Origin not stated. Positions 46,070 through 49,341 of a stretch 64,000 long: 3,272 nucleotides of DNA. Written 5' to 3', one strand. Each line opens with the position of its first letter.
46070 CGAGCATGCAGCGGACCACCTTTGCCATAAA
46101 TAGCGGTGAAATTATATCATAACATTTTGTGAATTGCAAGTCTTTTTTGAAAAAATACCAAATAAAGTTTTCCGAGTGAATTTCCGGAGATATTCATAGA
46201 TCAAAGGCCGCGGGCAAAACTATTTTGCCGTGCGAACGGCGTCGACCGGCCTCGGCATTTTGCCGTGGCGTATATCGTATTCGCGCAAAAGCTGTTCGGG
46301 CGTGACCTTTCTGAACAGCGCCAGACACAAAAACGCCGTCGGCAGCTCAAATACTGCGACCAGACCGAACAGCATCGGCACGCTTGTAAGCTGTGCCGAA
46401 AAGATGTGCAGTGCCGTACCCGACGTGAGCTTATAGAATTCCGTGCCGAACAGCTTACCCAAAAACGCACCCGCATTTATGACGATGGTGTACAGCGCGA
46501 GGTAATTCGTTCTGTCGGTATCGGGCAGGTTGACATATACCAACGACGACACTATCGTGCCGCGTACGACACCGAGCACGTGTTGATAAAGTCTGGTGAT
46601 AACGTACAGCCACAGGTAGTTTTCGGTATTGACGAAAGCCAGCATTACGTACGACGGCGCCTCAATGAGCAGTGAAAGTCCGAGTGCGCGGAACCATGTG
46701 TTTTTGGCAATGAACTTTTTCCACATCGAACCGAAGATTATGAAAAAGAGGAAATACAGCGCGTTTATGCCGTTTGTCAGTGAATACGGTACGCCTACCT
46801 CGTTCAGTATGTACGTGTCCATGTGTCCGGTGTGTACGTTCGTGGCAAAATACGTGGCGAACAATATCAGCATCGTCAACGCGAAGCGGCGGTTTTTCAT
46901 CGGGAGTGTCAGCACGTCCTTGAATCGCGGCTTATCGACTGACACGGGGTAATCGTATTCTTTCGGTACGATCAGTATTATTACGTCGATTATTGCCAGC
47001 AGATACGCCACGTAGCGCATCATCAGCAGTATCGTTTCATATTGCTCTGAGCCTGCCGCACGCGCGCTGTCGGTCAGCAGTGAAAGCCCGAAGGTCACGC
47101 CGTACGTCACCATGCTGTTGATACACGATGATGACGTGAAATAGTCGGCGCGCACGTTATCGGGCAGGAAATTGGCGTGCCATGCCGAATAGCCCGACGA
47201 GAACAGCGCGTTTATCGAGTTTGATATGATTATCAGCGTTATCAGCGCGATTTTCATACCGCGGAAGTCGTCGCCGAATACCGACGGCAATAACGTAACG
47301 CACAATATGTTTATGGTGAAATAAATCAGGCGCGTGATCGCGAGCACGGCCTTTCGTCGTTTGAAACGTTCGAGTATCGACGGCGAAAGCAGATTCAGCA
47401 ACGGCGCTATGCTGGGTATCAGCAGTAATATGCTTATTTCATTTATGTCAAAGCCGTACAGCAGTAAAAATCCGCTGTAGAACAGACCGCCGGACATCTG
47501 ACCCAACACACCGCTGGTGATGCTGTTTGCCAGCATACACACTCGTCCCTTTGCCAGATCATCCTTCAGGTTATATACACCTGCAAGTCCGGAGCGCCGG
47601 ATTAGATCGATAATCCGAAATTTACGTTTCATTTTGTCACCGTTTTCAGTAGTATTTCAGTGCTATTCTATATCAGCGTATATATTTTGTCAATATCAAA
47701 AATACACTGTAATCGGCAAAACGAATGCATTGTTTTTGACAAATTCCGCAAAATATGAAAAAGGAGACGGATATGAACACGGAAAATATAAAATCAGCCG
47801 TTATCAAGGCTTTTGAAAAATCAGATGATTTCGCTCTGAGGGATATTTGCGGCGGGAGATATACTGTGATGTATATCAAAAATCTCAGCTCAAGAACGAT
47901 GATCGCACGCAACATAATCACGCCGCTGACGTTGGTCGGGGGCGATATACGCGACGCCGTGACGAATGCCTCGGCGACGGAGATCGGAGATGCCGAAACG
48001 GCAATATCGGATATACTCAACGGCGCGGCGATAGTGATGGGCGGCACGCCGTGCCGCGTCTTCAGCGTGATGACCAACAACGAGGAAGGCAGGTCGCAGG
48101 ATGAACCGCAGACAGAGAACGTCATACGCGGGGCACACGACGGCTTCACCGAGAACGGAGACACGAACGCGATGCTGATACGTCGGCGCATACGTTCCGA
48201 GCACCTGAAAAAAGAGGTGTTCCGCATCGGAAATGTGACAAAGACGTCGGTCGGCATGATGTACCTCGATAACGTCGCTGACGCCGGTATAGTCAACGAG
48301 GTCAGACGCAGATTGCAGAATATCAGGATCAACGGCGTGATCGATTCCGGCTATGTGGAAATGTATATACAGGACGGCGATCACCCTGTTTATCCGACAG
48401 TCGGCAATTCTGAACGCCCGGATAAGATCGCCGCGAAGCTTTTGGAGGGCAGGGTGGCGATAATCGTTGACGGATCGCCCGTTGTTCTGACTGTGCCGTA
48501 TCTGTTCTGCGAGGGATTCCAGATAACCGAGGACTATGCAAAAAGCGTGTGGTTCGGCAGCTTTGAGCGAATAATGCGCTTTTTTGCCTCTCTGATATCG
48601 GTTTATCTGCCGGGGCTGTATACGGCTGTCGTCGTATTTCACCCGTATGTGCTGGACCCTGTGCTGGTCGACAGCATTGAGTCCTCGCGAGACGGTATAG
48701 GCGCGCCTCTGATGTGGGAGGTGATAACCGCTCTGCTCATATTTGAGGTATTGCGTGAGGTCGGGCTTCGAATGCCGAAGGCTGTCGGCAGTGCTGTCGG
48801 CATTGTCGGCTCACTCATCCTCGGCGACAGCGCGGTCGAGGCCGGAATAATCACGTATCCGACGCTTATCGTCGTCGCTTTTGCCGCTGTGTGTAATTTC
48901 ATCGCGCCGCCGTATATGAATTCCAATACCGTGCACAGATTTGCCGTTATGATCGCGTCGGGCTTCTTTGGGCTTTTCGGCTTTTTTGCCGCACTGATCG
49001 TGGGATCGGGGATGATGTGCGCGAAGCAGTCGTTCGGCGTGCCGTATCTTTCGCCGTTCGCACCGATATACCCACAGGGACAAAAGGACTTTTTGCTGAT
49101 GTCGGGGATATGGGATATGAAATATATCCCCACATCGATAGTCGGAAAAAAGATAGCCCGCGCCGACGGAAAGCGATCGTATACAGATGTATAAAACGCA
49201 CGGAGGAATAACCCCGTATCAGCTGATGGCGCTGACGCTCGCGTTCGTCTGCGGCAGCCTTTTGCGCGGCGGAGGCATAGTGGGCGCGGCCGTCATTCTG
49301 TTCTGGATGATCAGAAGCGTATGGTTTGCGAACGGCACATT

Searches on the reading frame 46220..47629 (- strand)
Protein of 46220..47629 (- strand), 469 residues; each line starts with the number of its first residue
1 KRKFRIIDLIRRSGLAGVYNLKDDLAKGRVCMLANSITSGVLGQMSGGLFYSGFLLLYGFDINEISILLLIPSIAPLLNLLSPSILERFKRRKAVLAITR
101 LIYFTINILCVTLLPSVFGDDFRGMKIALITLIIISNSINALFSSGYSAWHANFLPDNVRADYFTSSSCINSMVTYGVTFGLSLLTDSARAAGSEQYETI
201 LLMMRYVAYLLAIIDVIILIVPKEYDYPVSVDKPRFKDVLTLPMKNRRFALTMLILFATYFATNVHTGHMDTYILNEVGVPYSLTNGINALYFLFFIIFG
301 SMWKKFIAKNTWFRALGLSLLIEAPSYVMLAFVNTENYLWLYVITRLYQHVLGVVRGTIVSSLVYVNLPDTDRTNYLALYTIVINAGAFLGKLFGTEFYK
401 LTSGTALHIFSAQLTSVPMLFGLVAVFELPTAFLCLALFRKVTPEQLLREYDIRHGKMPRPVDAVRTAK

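Call 20: search_protein_families(library=pfam, proteins=[window:46220-47629:-], max_evalue=0.00001)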
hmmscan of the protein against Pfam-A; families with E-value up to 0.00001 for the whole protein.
window:46220-47629:- (469 aa): 1 family
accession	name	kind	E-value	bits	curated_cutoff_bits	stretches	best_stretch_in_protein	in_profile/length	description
PF07690.21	MFS_1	-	3.3e-14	53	33.4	2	55-391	24-346/347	Major Facilitator Superfamily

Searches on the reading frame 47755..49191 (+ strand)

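Call 20: search_protein_families(library=pfam, proteins=[window:47755-49191:+], max_evalue=0.00001)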
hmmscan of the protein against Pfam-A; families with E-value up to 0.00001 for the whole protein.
window:47755-49191:+ (479 aa): 1 family
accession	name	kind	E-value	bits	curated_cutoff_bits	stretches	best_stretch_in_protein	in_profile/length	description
PF03323.18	GerA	-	2.7e-139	465.1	27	1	18-459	5-464/466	Bacillus/Clostridium GerA spore germination protein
